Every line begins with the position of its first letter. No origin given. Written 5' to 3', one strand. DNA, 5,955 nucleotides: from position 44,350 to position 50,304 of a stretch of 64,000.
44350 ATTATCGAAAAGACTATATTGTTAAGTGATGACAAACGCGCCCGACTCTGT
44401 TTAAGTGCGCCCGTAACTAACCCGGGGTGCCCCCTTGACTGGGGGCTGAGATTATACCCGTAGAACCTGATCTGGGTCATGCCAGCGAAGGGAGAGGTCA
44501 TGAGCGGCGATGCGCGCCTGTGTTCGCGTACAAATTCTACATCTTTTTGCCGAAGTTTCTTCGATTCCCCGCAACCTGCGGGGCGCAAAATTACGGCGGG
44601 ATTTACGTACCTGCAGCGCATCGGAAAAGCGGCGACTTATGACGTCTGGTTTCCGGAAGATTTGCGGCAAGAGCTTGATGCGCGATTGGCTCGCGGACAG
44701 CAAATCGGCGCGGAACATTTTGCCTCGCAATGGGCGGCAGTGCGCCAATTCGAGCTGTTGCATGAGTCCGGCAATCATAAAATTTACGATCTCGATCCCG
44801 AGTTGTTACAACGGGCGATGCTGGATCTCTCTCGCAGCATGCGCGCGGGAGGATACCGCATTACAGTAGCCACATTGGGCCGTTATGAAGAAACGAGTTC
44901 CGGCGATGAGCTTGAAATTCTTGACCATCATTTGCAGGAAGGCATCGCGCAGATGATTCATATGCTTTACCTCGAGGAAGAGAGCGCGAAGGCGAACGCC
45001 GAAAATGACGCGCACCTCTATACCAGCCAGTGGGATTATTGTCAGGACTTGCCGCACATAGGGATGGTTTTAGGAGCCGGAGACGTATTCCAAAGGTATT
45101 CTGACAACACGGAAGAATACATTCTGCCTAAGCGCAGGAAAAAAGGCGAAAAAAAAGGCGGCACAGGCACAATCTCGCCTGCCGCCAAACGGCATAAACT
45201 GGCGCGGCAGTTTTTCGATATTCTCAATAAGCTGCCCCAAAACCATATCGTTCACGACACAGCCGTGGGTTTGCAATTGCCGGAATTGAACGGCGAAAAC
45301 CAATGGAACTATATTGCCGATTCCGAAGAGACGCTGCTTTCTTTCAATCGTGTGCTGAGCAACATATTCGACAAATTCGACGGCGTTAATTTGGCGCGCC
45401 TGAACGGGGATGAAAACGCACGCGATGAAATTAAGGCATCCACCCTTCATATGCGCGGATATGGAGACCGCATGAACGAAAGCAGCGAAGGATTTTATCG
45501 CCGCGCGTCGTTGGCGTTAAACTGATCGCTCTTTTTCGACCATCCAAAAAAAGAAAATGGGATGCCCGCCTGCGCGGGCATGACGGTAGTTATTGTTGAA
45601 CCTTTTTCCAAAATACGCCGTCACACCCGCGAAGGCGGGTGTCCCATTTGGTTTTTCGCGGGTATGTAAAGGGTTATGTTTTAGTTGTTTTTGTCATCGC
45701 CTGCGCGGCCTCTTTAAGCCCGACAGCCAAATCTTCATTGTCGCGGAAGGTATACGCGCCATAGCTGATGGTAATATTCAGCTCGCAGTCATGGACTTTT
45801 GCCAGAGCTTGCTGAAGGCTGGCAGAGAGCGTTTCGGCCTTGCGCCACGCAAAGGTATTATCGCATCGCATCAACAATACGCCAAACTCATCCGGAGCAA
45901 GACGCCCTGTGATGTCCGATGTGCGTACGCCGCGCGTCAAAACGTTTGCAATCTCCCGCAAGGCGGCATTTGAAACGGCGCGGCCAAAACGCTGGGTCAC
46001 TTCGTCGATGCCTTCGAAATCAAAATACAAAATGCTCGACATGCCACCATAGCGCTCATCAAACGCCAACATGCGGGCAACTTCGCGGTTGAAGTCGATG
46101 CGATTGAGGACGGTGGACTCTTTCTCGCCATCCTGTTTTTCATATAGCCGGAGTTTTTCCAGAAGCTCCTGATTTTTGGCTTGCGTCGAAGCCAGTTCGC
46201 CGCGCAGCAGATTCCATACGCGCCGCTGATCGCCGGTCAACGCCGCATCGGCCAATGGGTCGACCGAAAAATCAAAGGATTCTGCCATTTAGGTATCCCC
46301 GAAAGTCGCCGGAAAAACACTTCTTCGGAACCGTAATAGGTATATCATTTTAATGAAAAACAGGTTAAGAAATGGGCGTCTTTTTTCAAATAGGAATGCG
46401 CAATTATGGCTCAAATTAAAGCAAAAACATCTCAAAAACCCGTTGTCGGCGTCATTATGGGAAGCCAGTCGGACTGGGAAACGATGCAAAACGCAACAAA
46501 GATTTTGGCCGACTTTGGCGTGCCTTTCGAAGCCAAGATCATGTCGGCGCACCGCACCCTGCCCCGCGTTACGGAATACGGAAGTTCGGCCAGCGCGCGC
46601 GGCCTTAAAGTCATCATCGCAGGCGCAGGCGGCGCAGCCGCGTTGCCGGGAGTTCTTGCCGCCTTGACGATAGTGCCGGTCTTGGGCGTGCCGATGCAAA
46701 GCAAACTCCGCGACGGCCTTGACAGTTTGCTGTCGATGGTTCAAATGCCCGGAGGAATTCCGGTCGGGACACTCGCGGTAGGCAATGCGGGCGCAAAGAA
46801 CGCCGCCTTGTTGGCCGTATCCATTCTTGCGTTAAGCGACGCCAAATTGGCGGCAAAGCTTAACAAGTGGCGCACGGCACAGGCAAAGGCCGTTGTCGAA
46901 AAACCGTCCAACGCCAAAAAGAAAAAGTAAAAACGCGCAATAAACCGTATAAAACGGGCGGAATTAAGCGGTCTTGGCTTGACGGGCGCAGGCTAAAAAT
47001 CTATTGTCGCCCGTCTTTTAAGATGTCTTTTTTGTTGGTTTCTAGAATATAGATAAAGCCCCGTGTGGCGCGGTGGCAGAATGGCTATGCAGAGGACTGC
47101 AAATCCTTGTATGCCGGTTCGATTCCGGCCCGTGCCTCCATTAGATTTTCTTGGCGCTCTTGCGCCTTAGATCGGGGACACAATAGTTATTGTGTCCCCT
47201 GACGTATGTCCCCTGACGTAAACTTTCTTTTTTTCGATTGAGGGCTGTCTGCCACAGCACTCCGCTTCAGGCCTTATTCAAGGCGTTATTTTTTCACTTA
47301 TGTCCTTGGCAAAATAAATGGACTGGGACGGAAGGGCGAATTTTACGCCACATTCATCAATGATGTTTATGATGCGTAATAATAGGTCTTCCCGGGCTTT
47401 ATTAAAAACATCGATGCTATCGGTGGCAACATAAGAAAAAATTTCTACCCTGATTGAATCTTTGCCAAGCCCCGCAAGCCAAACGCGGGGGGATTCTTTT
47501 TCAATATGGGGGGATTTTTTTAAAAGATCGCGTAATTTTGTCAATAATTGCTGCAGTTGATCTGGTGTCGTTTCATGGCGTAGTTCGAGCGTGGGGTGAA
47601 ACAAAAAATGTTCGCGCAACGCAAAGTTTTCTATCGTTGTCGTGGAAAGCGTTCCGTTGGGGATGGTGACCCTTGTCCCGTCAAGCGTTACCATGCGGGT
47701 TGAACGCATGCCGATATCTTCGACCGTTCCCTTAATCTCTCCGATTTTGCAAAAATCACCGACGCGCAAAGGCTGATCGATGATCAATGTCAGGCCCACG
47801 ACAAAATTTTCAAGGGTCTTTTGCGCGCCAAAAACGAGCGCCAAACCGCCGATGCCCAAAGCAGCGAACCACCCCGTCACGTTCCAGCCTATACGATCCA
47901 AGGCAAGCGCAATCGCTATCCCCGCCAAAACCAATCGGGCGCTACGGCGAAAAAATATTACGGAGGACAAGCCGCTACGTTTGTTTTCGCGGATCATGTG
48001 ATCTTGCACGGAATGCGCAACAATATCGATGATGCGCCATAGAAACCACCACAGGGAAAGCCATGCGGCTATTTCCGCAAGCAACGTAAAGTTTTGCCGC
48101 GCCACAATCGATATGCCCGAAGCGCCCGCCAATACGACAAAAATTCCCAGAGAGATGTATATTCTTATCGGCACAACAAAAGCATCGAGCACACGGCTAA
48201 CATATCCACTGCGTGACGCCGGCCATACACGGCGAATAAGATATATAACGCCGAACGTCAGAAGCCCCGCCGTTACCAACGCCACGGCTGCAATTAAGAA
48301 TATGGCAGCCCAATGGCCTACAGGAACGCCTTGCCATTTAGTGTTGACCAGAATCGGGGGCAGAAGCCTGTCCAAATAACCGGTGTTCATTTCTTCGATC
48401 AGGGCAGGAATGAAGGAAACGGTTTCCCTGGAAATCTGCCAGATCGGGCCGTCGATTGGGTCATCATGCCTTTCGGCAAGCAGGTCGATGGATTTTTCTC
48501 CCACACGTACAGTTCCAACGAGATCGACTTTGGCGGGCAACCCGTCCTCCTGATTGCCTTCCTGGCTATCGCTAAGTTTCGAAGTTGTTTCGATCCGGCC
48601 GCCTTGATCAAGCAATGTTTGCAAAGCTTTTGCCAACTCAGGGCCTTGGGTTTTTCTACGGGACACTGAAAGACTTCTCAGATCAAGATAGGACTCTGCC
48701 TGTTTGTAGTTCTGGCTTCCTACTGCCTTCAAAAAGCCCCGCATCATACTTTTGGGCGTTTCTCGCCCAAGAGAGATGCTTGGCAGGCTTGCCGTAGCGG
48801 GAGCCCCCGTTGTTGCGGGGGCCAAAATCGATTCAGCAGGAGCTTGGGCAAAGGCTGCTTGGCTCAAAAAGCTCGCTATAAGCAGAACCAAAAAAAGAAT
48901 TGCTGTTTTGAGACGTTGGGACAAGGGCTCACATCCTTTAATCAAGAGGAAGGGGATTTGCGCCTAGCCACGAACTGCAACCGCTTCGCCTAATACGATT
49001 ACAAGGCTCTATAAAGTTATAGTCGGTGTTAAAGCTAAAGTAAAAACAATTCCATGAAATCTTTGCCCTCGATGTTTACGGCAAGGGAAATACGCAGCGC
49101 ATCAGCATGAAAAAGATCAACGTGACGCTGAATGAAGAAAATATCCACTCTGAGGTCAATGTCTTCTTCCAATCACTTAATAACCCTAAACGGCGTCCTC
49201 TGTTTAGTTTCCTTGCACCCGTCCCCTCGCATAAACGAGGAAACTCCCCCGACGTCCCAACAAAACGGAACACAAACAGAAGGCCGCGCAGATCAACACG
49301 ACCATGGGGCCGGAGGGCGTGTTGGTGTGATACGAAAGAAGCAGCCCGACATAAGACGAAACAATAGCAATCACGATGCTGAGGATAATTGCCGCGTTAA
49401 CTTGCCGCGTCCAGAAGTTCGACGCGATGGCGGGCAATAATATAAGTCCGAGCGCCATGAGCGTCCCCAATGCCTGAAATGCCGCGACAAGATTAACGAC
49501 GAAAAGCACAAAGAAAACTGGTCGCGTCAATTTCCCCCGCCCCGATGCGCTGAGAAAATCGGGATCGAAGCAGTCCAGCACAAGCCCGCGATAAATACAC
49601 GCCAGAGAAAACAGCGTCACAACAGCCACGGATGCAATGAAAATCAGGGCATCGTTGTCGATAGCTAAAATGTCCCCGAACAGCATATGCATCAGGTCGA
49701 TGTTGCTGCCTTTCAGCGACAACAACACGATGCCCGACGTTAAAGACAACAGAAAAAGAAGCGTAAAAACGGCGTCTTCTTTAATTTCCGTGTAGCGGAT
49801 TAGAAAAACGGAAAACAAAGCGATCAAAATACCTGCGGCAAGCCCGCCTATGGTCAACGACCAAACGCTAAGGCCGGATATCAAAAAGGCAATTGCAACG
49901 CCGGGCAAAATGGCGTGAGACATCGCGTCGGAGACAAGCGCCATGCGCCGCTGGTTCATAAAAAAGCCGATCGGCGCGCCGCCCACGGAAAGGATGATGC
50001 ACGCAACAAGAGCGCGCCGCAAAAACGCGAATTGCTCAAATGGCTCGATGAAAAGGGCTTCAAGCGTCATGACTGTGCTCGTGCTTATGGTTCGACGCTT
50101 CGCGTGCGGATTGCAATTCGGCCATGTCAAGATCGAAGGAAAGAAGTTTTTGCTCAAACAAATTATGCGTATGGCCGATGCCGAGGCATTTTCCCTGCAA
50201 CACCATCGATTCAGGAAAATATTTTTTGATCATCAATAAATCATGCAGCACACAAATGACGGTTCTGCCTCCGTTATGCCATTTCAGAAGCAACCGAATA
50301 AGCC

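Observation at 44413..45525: TPP riboswitch controlling an uncharacterised 341-aa cytoplasmic protein: candidate novel thiamine-related function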

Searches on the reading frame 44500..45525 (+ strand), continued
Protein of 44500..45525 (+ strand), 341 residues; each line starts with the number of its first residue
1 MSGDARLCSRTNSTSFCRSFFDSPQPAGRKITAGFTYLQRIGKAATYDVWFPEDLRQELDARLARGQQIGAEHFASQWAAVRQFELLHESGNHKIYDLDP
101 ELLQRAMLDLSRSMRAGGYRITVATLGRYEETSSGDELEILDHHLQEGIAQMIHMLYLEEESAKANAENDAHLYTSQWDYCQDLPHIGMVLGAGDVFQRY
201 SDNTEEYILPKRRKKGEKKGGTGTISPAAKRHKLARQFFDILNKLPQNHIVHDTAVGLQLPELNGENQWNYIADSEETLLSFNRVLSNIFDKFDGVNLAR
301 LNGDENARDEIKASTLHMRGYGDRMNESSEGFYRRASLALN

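Call 88: find_homologous_proteins(query=L044:6889-7983:+, max_evalue=0.001)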
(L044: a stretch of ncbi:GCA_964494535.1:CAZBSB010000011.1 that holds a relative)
Query L044:6889-7983:+ (365 aa): 19 proteins with E <= 0.001 among 8000 candidates.
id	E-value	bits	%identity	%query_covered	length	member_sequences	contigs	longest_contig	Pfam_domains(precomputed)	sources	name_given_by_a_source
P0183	1.5e-237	806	100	100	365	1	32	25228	-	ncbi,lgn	-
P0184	4.5e-194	663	83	100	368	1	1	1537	PF05141.18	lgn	-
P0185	5.0e-194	663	82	100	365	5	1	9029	-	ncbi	-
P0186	5.5e-194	662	87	89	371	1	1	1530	PF05141.18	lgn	-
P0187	3.5e-183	627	80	98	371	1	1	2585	-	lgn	-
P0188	4.2e-147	508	73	87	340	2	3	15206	-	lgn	-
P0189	1.4e-112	395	58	85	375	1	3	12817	PF05141.18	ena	-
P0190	3.0e-107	377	57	87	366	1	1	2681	-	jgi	jgi:hypothetical protein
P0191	7.4e-88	313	47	85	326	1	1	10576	PF05141.18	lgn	-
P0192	7.7e-85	304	49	82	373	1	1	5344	-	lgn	-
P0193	2.6e-81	292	50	85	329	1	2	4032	-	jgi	jgi:hypothetical protein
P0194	4.2e-80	288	47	87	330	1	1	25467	PF05141.18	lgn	-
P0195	1.9e-79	286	48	83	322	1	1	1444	PF05141.18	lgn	-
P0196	1.5e-78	283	44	91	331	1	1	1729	-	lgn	-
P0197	8.9e-78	280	47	82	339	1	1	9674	PF05141.18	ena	-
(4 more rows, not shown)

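Call 98: fold_search(model_id=the predicted structure, library=viral)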
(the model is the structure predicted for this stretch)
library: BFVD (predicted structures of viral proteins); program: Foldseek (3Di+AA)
matches with E <= 10: 241; with E <= 0.001: 0
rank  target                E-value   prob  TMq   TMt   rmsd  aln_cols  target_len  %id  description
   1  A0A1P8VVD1            1.3e-01  0.03  0.07  0.10  27.1       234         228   13  (no name in the UniProt tables at hand)
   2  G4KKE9                1.7e-01  0.06  0.11  0.14  17.4       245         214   14  (no name in the UniProt tables at hand)
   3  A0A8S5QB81            1.7e-01  0.04  0.07  0.10  31.4       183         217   13  Endodeoxyribonuclease RusA [Myoviridae sp. ctw4b6]
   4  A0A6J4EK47            2.0e-01  0.06  0.08  0.15  20.2       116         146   15  (no name in the UniProt tables at hand)
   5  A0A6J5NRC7            2.1e-01  0.07  0.09  0.16  20.3       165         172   11  Uncharacterized protein [uncultured Caudovirales phage]
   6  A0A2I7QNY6            2.6e-01  0.12  0.11  0.15  19.1       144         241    8  (no name in the UniProt tables at hand)
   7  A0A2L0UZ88            3.3e-01  0.04  0.12  0.07  25.3       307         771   12  Uncharacterized protein [Agrobacterium phage Atu_ph07]
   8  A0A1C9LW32            3.5e-01  0.10  0.10  0.27  17.4       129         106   18  (no name in the UniProt tables at hand)
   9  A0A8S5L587            4.1e-01  0.03  0.10  0.08  40.8       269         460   12  Maturation protein (Fragment) [ssRNA phage SRR5466365_3]
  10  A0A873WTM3            4.4e-01  0.04  0.09  0.12  21.3       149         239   10  (no name in the UniProt tables at hand)
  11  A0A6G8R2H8            4.7e-01  0.07  0.10  0.16  24.1       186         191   10  RusA-like resolvase [Arthrobacter phage Abba]
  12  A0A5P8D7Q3            5.0e-01  0.06  0.10  0.21  13.4       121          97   12  Uncharacterized protein [Mycobacterium phage LilMcDreamy]
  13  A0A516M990            5.6e-01  0.03  0.07  0.12  20.1       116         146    9  (no name in the UniProt tables at hand)
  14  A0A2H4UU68            6.4e-01  0.02  0.10  0.06  76.2       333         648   12  Uncharacterized protein [Bodo saltans virus]
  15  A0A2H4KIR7            6.8e-01  0.07  0.12  0.26  17.9       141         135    9  (no name in the UniProt tables at hand)
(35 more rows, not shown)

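Call 102: search_dna_similar(query=window:44500-45522:+, collection=plasmids, mode=protein, max_evalue=0.001, max_rows=10)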
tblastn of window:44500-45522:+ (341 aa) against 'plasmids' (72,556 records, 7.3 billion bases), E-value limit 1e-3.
No match.

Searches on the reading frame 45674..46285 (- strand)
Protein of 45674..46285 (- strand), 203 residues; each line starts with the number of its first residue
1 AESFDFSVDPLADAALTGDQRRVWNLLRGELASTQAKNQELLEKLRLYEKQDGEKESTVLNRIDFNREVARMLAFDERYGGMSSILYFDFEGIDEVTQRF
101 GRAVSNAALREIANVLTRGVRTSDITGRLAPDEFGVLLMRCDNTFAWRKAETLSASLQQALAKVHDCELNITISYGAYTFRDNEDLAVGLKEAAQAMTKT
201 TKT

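Call 6: search_protein_families(library=pfam, proteins=[window:45674-46285:-], max_evalue=0.01)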
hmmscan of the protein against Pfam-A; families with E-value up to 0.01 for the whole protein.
window:45674-46285:- (203 aa): 1 family
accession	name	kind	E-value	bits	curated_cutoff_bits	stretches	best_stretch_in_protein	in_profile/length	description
PF00990.26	GGDEF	-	2.6e-17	63.5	23.8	1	59-200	9-154/161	Diguanylate cyclase, GGDEF domain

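Call 7: search_protein_families(library=ncbifam, proteins=[window:45674-46285:-], max_evalue=0.01)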
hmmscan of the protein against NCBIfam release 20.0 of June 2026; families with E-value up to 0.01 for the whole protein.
window:45674-46285:- (203 aa): 19 families
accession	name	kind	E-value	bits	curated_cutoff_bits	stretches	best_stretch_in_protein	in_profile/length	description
NF007423.1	PRK09966.1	equivalog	2.5e-15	56.3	325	1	25-197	215-386/390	diguanylate cyclase DgcN/YfiN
TIGR00254.1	GGDEF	domain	3.6e-15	56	37.4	1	58-200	12-156/168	diguanylate cyclase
NF038266.1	diguan_SiaD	equivalog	7.3e-13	48.5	290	1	39-199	84-243/252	biofilm regulation diguanylate cyclase SiaD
NF041606.1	dguan_cyc_DgcA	equivalog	3e-11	42.8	370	1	83-195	210-322/340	diguanylate cyclase DgcA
NF007135.0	PRK09581.1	equivalog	2.5e-10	39.8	474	1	58-199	299-443/457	PleD family two-component system response regulator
NF007298.0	PRK09776.1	equivalog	5.4e-10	37.8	1135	1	59-145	692-778/1111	diguanylate cyclase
NF040885.1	diguan_DgcJ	equivalog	1.3e-08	34.1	500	1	85-197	375-482/493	diguanylate cyclase DgcJ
NF007380.0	PRK09894.1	equivalog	2.6e-08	33.6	256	1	84-200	160-276/296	diguanylate cyclase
NF051473.1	DigCycDgcsShew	equivalog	3.2e-08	33.3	400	1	61-185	145-265/291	diguanylate cyclase DgcS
NF045675.1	PhdiestaseDibA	equivalog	1.1e-07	30.6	980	1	58-199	210-352/623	phosphodiesterase DibA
NF011955.1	PRK15426.1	equivalog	9e-07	27.4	408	1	82-183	429-531/564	cellulose biosynthesis regulator diguanylate cyclase DgcQ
NF007599.0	PRK10245.1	equivalog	2.7e-05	22.8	402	1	37-144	198-303/371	diguanylate cyclase AdrA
NF047872.1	GGDEF_GdpS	equivalog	6.1e-05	22.4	400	1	43-177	178-314/355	GGDEF domain-containing protein GdpS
NF050064.1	BlResRespRegCbrR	equivalog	6.3e-05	22.1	600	1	35-199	243-401/415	bile resistance response regulator CbrR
NF045673.1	c-di-GMPRcptLapD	equivalog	0.00012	20.5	1020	1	37-200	224-387/647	cyclic di-GMP receptor LapD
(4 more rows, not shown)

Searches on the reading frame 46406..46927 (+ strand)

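Call 95: search_protein_families(library=pfam, proteins=[window:46406-46927:+], max_evalue=0.00001)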
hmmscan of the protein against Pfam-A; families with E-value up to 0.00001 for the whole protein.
window:46406-46927:+ (174 aa): 1 family
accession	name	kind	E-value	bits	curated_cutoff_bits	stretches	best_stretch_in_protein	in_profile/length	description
PF00731.26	AIRC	-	7.7e-60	201.2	30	1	14-161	2-147/148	AIR carboxylase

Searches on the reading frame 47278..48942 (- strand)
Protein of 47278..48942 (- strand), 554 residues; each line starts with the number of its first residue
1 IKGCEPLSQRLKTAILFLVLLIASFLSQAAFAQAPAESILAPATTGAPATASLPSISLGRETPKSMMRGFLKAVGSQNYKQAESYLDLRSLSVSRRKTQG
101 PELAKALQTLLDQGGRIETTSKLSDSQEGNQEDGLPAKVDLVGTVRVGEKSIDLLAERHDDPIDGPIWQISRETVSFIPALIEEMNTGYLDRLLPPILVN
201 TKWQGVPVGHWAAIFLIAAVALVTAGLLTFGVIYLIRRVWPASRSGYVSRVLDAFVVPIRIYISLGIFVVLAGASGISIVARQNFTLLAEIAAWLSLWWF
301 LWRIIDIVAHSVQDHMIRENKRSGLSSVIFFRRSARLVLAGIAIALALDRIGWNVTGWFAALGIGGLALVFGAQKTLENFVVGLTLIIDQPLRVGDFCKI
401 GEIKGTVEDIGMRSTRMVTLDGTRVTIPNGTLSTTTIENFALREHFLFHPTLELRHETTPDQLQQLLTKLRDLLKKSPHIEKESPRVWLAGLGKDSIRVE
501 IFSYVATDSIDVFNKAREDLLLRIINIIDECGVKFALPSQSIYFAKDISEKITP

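Call 6: search_protein_families(library=pfam, proteins=[window:47278-48942:-], max_evalue=0.01)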
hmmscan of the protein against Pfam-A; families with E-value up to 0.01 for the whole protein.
window:47278-48942:- (554 aa): 2 families
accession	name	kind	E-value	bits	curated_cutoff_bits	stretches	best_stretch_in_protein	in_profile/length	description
PF00924.24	MS_channel_2nd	-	2e-20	73.1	20.2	1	376-440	2-66/68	Mechanosensitive ion channel, beta-domain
PF21082.3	MS_channel_3rd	-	1.1e-08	35.8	21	1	455-535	8-88/88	Mechanosensitive ion channel MscS, C-terminal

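Call 7: search_protein_families(library=ncbifam, proteins=[window:47278-48942:-], max_evalue=0.01)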
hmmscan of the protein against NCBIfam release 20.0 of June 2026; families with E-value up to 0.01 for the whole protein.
window:47278-48942:- (554 aa): 6 families
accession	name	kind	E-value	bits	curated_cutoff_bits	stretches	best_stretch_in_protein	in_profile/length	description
NF007662.0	PRK10334.1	subfamily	2.7e-20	72.8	321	1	330-546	68-279/286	small-conductance mechanosensitive channel MscS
NF047601.1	MscSThanab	equivalog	7.2e-20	71.6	500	1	332-543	69-275/280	small-conductance mechanosensitive channel MscS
NF008438.0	PRK11281.1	equivalog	6e-17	60.7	991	1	339-536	888-1080/1113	mechanosensitive channel MscK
NF047602.1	MscsSHelicob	equivalog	1e-13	51.4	400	1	340-533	58-247/260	small-conductance mechanosensitive channel MscS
NF008542.0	PRK11465.1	equivalog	9.7e-13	47.2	596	1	328-454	510-633/741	mechanosensitive channel protein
NF008180.0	PRK10929.1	equivalog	3.5e-11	41.7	809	1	337-445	883-989/1109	miniconductance mechanosensitive channel MscM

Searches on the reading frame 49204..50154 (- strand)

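Call 95: search_protein_families(library=pfam, proteins=[window:49204-50154:-], max_evalue=0.00001)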
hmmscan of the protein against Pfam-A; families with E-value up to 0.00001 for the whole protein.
window:49204-50154:- (316 aa): 1 family
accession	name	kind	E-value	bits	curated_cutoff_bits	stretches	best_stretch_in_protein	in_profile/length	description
PF00950.22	ABC-3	-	4.7e-49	167.7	20.1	1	41-298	1-256/258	ABC 3 transport family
